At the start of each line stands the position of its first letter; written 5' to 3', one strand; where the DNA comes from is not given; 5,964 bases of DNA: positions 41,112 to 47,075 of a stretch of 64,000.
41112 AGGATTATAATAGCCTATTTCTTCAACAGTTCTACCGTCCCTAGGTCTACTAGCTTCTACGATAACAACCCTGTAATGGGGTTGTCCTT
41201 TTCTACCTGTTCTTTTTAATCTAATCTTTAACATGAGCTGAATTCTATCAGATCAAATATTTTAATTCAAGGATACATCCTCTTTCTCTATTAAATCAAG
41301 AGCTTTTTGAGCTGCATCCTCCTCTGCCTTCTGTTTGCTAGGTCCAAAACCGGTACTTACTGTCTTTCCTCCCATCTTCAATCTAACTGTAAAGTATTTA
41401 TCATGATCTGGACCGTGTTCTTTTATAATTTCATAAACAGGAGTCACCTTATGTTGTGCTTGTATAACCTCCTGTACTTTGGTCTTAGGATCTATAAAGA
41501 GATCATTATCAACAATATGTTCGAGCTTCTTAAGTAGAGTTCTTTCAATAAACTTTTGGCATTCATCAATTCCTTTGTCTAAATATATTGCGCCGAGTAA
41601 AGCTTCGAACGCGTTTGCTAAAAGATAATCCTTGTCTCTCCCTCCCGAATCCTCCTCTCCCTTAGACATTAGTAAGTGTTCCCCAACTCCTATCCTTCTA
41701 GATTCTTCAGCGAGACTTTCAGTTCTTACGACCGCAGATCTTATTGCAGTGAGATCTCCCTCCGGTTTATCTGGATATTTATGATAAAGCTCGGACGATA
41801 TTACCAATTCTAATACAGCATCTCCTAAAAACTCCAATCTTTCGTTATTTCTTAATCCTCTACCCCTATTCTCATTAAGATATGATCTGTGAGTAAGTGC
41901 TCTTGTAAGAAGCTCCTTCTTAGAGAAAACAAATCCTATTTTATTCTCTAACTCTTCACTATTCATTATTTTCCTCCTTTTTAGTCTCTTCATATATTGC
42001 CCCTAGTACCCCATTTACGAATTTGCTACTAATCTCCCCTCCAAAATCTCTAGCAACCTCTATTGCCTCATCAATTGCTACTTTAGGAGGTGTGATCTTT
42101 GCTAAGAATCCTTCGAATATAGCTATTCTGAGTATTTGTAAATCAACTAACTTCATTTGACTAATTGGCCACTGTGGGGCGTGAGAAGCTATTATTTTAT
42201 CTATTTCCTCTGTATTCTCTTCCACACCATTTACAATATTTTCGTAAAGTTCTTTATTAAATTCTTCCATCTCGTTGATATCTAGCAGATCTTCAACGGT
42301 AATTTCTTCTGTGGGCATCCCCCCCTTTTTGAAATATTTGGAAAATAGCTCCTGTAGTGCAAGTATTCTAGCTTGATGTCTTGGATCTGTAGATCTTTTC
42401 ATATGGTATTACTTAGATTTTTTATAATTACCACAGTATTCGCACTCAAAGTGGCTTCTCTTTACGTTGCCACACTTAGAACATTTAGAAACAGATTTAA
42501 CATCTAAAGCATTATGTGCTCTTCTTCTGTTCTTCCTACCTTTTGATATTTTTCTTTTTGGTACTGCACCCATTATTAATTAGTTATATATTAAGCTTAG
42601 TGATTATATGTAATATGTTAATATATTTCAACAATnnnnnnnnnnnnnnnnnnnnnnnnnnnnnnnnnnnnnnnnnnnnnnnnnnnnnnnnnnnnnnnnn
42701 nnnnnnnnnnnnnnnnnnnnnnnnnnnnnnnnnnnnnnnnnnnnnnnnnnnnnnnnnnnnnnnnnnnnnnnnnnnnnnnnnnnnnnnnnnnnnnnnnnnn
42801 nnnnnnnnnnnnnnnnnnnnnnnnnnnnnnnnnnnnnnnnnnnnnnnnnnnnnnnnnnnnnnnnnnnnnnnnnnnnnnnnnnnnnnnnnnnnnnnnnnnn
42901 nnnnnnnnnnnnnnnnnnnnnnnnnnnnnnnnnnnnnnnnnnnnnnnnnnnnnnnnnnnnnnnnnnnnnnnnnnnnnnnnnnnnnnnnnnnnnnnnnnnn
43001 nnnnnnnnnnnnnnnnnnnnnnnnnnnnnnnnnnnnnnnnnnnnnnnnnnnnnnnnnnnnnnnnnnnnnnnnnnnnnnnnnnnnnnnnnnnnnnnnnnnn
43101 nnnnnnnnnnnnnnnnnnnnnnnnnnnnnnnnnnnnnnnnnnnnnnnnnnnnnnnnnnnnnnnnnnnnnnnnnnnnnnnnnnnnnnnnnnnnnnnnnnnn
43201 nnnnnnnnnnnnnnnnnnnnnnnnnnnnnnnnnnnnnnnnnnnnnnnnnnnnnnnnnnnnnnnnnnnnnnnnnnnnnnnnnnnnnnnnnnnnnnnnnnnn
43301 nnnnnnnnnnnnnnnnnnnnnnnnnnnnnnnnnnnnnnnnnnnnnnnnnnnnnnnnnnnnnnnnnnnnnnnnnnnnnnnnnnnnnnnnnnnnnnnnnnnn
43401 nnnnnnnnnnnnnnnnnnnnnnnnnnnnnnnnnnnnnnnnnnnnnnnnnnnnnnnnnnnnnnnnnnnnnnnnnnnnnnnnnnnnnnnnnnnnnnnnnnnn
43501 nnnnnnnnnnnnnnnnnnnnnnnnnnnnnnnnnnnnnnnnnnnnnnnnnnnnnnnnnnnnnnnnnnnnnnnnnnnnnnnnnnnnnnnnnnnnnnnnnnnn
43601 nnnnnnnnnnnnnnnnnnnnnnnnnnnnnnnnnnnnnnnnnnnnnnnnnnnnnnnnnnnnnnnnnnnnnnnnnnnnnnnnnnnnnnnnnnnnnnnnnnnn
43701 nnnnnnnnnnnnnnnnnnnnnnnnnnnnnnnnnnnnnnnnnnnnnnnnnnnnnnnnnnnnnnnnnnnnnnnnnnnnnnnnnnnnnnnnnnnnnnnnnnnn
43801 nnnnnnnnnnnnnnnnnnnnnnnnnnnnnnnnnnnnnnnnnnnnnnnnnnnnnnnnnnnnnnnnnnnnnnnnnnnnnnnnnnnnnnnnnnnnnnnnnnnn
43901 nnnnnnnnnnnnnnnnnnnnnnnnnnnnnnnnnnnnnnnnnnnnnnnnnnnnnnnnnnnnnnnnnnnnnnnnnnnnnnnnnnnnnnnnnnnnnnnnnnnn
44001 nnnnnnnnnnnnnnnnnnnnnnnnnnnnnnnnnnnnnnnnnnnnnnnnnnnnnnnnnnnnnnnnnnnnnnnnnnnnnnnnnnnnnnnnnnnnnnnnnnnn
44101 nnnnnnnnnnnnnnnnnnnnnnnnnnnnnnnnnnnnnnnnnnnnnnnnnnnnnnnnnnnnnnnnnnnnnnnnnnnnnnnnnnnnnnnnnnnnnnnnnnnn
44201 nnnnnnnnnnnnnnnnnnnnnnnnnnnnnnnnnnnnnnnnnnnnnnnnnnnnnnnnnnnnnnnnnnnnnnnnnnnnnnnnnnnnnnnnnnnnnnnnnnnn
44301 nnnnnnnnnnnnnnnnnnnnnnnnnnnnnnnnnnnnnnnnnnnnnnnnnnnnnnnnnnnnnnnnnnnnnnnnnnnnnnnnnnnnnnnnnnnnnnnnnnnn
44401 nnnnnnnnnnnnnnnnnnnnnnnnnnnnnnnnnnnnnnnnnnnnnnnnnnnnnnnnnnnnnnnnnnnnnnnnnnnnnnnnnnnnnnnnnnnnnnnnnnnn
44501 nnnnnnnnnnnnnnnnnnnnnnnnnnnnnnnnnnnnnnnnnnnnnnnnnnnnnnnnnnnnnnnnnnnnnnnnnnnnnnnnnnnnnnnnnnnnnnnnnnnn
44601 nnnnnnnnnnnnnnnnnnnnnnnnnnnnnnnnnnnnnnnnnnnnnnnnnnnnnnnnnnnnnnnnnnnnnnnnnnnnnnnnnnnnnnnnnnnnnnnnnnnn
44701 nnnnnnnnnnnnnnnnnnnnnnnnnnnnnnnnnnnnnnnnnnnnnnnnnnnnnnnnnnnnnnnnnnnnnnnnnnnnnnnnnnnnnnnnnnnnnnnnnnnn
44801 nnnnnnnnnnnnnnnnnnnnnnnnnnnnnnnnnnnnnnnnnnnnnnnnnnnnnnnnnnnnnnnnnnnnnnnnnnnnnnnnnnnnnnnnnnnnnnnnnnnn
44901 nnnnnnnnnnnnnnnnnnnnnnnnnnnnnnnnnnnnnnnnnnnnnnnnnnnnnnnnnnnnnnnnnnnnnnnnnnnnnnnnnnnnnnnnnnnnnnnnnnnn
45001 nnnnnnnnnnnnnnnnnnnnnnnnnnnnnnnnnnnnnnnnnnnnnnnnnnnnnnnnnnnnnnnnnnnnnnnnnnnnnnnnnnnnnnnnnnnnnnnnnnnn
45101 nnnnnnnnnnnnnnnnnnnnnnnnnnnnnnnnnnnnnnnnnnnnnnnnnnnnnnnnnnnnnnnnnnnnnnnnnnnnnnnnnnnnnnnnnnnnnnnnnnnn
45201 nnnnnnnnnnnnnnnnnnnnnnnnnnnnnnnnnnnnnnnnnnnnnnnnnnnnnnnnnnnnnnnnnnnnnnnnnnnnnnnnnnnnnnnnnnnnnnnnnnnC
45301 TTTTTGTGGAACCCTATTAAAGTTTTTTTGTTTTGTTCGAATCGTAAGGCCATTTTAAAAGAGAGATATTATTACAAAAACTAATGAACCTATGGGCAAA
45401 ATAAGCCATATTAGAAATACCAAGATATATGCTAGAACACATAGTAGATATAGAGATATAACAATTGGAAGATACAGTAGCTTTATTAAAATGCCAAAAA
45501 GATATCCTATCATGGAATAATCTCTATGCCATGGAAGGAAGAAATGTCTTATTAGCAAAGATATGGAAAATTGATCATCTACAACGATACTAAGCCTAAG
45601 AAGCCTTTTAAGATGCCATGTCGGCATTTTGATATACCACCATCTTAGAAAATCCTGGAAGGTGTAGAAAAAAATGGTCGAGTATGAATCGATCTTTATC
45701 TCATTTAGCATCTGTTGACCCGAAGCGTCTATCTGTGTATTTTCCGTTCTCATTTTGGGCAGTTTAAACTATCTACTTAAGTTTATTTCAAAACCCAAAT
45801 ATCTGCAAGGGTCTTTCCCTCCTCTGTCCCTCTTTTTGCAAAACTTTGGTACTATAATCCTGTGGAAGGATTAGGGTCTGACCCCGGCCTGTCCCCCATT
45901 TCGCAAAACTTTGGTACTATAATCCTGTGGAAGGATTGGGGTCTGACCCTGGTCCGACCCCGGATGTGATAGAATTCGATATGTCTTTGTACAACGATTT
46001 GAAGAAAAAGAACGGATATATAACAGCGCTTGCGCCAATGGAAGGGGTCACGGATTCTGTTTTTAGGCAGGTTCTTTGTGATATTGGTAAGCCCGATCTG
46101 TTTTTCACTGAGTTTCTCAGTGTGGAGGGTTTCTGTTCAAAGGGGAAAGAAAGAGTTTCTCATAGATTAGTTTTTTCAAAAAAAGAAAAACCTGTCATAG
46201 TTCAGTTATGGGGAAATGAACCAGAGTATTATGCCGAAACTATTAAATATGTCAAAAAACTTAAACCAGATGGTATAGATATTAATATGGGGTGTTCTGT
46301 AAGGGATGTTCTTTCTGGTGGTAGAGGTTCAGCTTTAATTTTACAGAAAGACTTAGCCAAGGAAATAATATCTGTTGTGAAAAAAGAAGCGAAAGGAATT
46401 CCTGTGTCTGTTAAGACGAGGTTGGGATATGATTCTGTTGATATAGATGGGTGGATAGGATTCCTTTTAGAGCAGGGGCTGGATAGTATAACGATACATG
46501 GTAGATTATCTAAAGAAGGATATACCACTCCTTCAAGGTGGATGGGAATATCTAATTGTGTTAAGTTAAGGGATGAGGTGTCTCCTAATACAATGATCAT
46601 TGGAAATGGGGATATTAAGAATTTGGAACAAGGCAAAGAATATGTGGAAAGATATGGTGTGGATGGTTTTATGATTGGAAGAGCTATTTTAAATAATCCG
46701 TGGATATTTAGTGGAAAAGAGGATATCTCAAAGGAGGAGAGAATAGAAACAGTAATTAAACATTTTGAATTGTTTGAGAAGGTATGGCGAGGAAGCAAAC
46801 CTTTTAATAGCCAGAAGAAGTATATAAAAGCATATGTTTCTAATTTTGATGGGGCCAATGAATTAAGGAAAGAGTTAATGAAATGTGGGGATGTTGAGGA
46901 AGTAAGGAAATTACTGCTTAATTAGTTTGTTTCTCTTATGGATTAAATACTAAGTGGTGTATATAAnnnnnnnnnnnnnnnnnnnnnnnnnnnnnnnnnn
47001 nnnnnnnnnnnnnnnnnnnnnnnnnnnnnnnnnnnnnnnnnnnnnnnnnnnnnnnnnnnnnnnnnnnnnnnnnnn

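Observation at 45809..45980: Tandemly duplicated ~65-bp promoter-like module upstream of dus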

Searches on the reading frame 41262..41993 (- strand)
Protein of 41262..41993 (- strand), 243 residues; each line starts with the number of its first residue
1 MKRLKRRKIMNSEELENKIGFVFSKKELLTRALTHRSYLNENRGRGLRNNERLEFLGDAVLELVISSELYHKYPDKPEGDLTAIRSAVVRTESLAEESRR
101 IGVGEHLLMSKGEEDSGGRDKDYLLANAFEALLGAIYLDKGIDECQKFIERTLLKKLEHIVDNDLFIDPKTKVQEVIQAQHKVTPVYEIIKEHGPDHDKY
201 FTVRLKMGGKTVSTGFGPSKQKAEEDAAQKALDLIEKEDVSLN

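Call 14: search_protein_families(library=pfam, proteins=[window:41262-41993:-])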
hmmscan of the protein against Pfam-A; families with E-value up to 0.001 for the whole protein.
window:41262-41993:- (243 aa): 4 families
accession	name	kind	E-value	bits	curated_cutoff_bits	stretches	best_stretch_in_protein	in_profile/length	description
PF14622.11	Ribonucleas_3_3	-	1.1e-40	139.2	35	1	26-157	2-128/128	Ribonuclease-III-like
PF00636.31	Ribonuclease_3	-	1.7e-26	93.4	27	1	51-141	1-102/102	Ribonuclease III domain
PF00035.32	dsrm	-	4.6e-17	62.8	23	1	169-233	1-64/66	Double-stranded RNA binding motif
PF22935.1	RM44_endonuclase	-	8.3e-09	36.1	27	1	23-136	17-139/139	Large ribosomal subunit protein mL44, endonuclease domain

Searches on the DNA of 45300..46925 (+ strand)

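Call 6: search_rna_families(source=window, start=45300, end=46300, threshold=evalue, max_evalue=10, show_alignments=3)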
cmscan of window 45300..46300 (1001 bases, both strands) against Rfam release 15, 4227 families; matches with E-value up to 10: 5.
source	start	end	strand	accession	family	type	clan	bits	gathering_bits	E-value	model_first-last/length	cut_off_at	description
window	45869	45954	+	RF04265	mir-4650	Gene; miRNA;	-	20.3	80.7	0.24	1-97/97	no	mir-4650 microRNA precursor family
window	45866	45957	+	RF00984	mir-576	Gene; miRNA;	-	19.8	99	0.32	1-90/90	no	mir-576 microRNA precursor family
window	45500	45579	+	RF00531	snoMe28S-Gm3113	Gene; snRNA; snoRNA; CD-box;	-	17.2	70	7.1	1-84/84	no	Small nucleolar RNA Me28S-Gm3113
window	46101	46203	+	RF02132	HOXB13-AS1_1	Gene; lncRNA;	-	13.9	60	2.8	1-136/136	no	HOXB13 antisense RNA 1 conserved region 1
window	46142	46203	-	RF01952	SOX2OT_exon2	Gene; lncRNA;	-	12.1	45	6.8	1-69/69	no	SOX2 overlapping transcript exon 2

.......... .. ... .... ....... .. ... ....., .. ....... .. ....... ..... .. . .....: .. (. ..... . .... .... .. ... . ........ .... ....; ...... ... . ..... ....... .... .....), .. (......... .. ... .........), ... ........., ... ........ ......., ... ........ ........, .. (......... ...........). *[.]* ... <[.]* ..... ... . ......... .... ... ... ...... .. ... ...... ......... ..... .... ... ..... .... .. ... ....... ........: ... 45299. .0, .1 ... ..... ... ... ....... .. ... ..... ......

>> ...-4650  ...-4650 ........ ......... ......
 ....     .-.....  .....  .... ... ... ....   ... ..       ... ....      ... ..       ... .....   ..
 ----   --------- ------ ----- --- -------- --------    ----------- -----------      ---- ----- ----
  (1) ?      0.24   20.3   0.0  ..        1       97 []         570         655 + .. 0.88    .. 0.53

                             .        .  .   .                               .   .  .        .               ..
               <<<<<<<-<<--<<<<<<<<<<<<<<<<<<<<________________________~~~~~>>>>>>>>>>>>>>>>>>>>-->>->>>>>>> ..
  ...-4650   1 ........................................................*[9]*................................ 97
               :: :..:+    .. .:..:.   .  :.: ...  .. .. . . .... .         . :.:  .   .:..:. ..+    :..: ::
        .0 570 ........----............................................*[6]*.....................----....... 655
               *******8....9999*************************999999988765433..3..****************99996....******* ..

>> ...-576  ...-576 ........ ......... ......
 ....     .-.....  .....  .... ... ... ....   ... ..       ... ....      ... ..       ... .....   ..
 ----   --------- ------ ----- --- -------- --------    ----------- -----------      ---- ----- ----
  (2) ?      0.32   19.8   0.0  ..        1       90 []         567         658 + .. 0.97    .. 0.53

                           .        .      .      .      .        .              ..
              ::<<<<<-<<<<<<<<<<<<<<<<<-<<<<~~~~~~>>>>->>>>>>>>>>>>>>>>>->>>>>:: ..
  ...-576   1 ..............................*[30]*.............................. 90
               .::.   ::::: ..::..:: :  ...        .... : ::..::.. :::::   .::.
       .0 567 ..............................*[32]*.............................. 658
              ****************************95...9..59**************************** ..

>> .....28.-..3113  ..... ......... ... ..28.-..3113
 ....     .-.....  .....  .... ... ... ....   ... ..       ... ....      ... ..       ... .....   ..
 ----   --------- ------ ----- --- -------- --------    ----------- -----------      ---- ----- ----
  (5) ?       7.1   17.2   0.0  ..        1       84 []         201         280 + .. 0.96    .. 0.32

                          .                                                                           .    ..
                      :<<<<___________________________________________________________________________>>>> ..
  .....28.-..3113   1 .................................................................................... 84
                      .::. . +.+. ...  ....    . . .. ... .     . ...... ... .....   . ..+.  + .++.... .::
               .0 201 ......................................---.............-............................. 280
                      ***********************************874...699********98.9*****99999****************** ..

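Call 57: search_rna_families(sources=[L012, L013, L025, L026, L027, L033, L043, L054, L057, L086, L037], threshold=gathering)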
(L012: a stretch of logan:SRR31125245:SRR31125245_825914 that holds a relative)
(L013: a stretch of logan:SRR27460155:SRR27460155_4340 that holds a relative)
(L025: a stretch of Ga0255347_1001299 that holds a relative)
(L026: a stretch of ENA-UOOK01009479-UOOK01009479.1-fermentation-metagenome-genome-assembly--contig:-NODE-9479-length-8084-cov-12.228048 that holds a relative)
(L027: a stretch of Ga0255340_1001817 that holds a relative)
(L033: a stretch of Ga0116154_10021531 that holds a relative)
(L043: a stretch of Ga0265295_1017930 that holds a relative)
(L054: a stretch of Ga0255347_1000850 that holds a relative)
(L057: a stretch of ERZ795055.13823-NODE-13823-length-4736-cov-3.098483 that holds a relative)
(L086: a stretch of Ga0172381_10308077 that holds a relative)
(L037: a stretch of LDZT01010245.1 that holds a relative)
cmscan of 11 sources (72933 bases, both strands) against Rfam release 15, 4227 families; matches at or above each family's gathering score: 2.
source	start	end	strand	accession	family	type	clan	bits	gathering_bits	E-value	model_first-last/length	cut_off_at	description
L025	10616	10689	-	RF00005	tRNA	Gene; tRNA;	CL00001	71.5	29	1.4e-13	1-71/71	no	tRNA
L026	8030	8084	-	RF00005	tRNA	Gene; tRNA;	CL00001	31.6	29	0.013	18-71/71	5'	tRNA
